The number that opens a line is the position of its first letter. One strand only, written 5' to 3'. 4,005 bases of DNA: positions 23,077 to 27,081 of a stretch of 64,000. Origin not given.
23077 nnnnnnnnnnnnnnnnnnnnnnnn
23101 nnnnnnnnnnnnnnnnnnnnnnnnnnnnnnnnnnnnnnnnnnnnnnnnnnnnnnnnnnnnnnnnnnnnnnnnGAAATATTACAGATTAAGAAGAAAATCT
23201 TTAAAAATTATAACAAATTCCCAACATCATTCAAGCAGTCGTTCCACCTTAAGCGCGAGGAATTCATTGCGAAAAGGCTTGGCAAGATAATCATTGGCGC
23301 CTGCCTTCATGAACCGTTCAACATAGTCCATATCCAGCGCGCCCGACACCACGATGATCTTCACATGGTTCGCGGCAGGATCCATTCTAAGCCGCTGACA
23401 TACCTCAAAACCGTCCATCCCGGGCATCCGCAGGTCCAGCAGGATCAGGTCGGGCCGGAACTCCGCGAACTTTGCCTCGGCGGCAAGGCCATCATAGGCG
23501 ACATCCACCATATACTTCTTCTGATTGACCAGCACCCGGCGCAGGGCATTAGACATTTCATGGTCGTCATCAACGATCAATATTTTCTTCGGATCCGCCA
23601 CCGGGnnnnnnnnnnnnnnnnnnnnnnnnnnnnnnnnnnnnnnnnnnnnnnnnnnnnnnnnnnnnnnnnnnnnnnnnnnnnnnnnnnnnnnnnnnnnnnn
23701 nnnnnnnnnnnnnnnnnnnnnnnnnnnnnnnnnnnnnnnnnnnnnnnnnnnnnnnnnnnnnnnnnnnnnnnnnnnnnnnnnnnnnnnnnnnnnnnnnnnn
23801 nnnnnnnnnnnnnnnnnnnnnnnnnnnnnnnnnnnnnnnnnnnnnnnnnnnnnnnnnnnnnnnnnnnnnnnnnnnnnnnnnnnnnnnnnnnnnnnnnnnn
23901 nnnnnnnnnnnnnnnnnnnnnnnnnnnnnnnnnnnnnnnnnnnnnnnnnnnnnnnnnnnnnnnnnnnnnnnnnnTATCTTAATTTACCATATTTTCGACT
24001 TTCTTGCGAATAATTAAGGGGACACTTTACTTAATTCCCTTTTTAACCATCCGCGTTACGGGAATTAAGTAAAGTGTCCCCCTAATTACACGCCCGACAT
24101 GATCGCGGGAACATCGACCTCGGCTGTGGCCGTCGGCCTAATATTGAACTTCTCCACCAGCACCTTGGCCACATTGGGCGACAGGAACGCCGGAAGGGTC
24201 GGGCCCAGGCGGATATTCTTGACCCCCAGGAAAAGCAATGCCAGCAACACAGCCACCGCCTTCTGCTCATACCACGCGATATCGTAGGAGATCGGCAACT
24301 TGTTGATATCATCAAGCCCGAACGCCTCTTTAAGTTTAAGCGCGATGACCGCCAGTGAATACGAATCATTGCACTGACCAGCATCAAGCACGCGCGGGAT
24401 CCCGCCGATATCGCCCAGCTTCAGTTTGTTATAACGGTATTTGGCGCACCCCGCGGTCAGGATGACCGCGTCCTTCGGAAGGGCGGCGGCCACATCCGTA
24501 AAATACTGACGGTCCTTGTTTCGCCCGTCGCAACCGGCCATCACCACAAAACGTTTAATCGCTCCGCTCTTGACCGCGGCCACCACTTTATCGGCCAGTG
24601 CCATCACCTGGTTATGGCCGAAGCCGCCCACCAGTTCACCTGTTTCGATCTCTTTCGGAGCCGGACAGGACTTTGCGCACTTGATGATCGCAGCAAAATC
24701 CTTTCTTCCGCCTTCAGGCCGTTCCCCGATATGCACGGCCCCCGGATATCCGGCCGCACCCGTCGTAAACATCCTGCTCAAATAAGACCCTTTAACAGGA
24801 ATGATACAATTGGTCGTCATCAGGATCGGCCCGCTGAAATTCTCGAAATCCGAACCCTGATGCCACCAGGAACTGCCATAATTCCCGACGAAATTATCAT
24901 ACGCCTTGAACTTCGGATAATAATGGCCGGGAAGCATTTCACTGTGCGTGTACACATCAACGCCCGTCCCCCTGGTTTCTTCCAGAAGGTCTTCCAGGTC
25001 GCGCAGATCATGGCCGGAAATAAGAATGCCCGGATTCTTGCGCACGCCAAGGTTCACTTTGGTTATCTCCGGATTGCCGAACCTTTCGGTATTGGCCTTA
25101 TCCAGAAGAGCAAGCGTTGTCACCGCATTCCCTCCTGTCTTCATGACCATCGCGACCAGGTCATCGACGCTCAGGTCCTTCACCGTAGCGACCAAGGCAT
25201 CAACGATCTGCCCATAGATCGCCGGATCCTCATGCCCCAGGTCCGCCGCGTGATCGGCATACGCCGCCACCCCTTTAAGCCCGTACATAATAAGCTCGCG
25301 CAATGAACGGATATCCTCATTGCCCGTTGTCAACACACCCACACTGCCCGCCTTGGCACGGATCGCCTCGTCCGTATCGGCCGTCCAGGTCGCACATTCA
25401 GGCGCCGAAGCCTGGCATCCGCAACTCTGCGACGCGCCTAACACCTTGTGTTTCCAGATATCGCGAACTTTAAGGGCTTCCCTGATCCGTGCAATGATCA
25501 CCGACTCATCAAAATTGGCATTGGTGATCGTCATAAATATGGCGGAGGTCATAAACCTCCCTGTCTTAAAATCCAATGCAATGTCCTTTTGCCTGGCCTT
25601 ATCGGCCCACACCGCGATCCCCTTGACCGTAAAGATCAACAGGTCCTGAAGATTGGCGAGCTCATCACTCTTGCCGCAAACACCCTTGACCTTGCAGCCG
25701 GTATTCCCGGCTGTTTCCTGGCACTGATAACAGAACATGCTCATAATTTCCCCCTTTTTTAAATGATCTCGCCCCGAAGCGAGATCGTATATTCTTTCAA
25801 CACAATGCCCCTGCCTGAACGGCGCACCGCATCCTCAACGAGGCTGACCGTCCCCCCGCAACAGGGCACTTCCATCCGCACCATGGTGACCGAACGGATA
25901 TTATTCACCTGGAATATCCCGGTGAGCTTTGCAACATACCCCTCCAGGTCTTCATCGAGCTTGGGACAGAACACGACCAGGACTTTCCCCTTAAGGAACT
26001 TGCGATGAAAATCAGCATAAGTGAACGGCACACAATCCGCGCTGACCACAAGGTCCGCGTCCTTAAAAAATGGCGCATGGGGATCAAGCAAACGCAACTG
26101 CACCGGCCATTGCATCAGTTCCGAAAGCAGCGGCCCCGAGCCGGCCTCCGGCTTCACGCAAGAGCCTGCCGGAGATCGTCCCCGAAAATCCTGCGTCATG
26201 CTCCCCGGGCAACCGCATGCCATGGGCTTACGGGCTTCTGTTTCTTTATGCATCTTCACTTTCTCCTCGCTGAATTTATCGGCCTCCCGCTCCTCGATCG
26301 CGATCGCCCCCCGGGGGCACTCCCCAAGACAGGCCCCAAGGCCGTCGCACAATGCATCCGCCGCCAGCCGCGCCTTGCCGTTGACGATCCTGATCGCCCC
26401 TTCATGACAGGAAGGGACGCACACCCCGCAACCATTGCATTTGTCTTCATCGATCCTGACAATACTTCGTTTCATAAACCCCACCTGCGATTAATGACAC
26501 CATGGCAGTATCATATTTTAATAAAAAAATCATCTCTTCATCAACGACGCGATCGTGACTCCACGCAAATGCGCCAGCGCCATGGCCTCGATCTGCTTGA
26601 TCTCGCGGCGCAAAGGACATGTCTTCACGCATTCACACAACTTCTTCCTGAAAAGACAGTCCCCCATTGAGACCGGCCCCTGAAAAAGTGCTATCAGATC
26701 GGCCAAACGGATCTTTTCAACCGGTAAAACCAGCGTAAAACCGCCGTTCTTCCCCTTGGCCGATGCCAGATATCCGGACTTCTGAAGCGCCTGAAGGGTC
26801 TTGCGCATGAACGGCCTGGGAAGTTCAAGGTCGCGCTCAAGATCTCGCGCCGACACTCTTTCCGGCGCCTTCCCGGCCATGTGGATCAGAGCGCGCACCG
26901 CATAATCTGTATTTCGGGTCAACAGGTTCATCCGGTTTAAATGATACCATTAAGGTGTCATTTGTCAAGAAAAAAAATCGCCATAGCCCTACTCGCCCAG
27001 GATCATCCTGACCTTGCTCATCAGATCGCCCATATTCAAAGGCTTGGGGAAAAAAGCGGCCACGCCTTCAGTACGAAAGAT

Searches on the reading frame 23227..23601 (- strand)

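Call 10: search_protein_families(library=ncbifam, proteins=[window:23227-23601:-], max_evalue=0.01)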
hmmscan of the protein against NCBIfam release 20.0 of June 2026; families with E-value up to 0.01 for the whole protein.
window:23227-23601:- (124 aa): 101 families (the best 25 are shown)
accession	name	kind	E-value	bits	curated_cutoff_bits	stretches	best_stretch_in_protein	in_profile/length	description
NF040689.1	MtrAB_MtrA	equivalog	3.1e-24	85.5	300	1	7-119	1-109/219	MtrAB system response regulator MtrA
NF007135.0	PRK09581.1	equivalog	6e-23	81.4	474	1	6-122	4-119/457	PleD family two-component system response regulator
TIGR02154.1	PhoB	equivalog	6.5e-20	71.4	296.2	1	5-121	3-118/226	phosphate regulon transcriptional regulator PhoB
NF045944.1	ResRegRpaBCyano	equivalog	1.4e-19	70.4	330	1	8-123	1-112/229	response regulator transcription factor RpaB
NF007005.1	PRK09468.1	equivalog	1.7e-19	70.2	331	1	5-120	4-116/237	osmolarity response regulator transcription factor OmpR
NF041733.1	resp_reg_CseB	equivalog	8.5e-19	67.8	350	1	6-121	2-113/228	two-component system response regulator CseB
NF051850.1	RespRegRprY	equivalog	1.4e-18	67.1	370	1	2-123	2-120/234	response regulator transcription factor RprY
NF007969.0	PRK10693.1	equivalog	2.4e-18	66.2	329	1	5-112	8-112/337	two-component system response regulator RssB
TIGR02875.1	spore_0_A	equivalog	2.7e-18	66.2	200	1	6-123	4-122/262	sporulation transcription factor Spo0A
NF041734.1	resp_reg_RppA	equivalog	4.5e-18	65.4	250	1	6-117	2-112/229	two-component system response regulator RppA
NF012023.0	PRK15479.1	equivalog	5e-18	65.4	337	1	6-122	2-115/224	transcriptional regulator TctD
NF011896.0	PRK15369.1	equivalog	8.7e-18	64.7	242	1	5-113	4-111/211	two component system response regulator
NF008469.0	PRK11361.1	equivalog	9.1e-18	64.2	714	1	1-123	1-120/461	acetoacetate metabolism transcriptional regulator AtoC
NF009206.0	PRK12555.1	subfamily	1.4e-17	63.7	342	1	6-113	2-109/340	chemotaxis-specific protein-glutamate methyltransferase CheB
NF040534.1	resp_reg_YycF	equivalog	1.8e-17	63.4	340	1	5-119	1-111/231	response regulator YycF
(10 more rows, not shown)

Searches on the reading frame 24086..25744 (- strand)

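Call 10: search_protein_families(library=ncbifam, proteins=[window:24086-25744:-], max_evalue=0.01)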
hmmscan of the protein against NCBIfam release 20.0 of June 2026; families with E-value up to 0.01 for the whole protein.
window:24086-25744:- (552 aa): 4 families
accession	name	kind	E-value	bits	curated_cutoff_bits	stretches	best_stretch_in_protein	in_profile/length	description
NF003658.0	PRK05290.1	equivalog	4.5e-244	811.1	367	1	3-549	1-544/546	hydroxylamine reductase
TIGR01703.1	hybrid_clust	equivalog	1.4e-213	710.2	360.8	1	3-548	1-521/522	hydroxylamine reductase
TIGR01702.1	CO_DH_cata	equivalog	1.1e-06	27.1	478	1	371-532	402-586/621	anaerobic carbon-monoxide dehydrogenase catalytic subunit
NF040759.1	WLP_AcsD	exception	0.0092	15.2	430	0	387-435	112-160/312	acetyl-CoA decarbonylase/synthase complex subunit delta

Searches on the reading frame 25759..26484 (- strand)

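Call 10: search_protein_families(library=ncbifam, proteins=[window:25759-26484:-], max_evalue=0.01)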
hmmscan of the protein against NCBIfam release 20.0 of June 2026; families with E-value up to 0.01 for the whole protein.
window:25759-26484:- (241 aa): 51 families (the best 25 are shown)
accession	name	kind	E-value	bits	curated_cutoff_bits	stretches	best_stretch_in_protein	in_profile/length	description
NF040770.1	hetero_SS_HdrA2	exception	4.1e-10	38.4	1100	1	10-88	573-649/777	CoB-CoM heterodisulfide reductase HdrA2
NF038196.1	ferrodoxin_EFR1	subfamily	1.1e-08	35.5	75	1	10-68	181-236/242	EFR1 family ferrodoxin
NF040864.1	HgcB_ferredoxin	equivalog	3.6e-08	33.1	99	1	9-64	9-64/93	mercury methylation ferredoxin HgcB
NF005506.0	PRK07118.1-5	equivalog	6.8e-08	32.3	388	2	6-37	162-193/279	Fe-S cluster domain-containing protein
TIGR01944.1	rnfB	subfamily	2.4e-07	30.5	68.7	1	5-73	104-174/190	RnfABCDGE type electron transport complex subunit B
TIGR02179.1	PorD_KorD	subfamily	3.4e-07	30.3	60.05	1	11-65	22-76/78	2-oxoacid:acceptor oxidoreductase, delta subunit, pyruvate/2-ketoisovalerate family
NF005503.0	PRK07118.1-2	equivalog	3.6e-07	29.7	252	1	4-41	157-194/292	RnfABCDGE type electron transport complex subunit B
TIGR02700.1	flavo_MJ0208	hypoth_equivalog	4.8e-07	29.3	251.35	1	10-62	144-195/234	dihydromethanopterin reductase (acceptor)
TIGR03294.1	FrhG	equivalog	9.9e-07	28.7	245.5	1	11-62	171-221/228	coenzyme F420 hydrogenase subunit gamma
NF007205.0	PRK09626.1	equivalog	2.1e-06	27.7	93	1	7-78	10-86/105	2-oxoglutarate-acceptor oxidoreductase subunit OorD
NF043069.1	T4HPD_activ_SAM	equivalog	2.2e-06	27.3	425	1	9-64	46-100/299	trans-4-hydroxy-L-proline dehydratase activase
NF041891.1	hdrA_Methbact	equivalog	2.5e-06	26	1300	1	7-71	565-628/762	ferredoxin:CoB-CoM heterodisulfide reductase subunit HdrA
TIGR02912.1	sulfite_red_C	equivalog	2.7e-06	26.6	324.1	1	2-65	157-222/314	sulfite reductase subunit C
NF040612.1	F420_dehyd_FpoI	exception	3e-06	27.1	180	1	6-38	34-66/135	F420H2 dehydrogenase subunit FpoI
NF007202.0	PRK09623.1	equivalog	3.7e-06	27.2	166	1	8-67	45-104/105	3-methyl-2-oxobutanoate dehydrogenase subunit delta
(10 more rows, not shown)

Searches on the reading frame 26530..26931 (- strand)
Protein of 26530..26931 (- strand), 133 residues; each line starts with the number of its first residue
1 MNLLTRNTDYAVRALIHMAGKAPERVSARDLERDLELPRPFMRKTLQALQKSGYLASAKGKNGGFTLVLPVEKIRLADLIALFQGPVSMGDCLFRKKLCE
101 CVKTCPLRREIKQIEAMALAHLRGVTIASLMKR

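Call 10: search_protein_families(library=ncbifam, proteins=[window:26530-26931:-], max_evalue=0.01)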
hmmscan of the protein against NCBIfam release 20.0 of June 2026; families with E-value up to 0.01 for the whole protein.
window:26530-26931:- (133 aa): 9 families
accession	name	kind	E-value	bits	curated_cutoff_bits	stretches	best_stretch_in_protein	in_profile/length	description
TIGR00738.1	rrf2_super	superfamily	7.6e-27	93.8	73.3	1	4-132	3-132/132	Rrf2 family transcriptional regulator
TIGR02944.1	suf_reg_Xantho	equivalog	3.9e-18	66.1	110.65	1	4-129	4-129/130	SUF system Fe-S cluster assembly regulator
NF008240.0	PRK11014.1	equivalog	3.4e-16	59.6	182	1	4-132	3-129/141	nitric oxide-sensing transcriptional repressor NsrR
NF008886.0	PRK11920.1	equivalog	4e-15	55.8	193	1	4-132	3-132/153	iron-responsive transcriptional regulator RirA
TIGR02010.1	IscR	equivalog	4.9e-11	42.6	207.55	1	4-132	3-131/135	Fe-S cluster assembly transcriptional regulator IscR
NF047409.1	Cys_reg_CymR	equivalog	4.8e-07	30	195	1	8-92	7-92/139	cysteine metabolism transcriptional regulator CymR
NF041852.1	trans_reg_HypR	equivalog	6.7e-06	26.1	180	1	10-114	7-108/139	redox-sensitive transcriptional regulator HypR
NF008110.0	PRK10857.1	equivalog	0.0019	18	275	1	4-114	3-113/164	Fe-S cluster assembly transcriptional regulator IscR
NF007339.0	PRK09834.1-1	equivalog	0.0031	16.8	299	1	25-58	38-71/271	DNA-binding transcriptional regulator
